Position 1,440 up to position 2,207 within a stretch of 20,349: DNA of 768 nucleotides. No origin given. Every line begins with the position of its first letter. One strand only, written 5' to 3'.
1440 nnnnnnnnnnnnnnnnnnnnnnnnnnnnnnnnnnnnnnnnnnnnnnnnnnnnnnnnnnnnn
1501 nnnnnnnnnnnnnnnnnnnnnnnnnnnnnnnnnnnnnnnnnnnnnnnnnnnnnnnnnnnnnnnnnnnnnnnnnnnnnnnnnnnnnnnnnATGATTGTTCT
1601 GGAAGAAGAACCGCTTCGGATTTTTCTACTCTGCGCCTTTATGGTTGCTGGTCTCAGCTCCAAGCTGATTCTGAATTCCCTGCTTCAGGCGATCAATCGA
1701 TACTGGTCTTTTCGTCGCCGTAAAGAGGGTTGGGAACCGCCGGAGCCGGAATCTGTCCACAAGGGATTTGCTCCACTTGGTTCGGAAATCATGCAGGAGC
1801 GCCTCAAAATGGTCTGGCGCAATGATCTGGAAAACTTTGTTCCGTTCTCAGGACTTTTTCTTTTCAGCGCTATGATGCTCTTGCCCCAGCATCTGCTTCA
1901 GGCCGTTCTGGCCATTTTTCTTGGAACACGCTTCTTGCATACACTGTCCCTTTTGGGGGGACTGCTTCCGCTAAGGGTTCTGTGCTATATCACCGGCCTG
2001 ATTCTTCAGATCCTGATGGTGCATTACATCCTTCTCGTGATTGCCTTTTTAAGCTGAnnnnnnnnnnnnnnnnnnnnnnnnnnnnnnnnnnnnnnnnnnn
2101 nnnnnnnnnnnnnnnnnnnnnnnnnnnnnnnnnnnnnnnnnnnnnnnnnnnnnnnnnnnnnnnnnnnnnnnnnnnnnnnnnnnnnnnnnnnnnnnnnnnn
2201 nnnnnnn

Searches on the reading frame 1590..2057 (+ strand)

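Call 14: search_protein_families(library=pfam, proteins=[window:1590-2057:+], max_evalue=0.00001)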
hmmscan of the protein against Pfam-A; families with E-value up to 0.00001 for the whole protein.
window:1590-2057:+ (155 aa): 1 family
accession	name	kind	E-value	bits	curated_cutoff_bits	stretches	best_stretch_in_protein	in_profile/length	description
PF01124.23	MAPEG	-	1.1e-13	51.9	23.4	1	42-148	22-128/129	MAPEG family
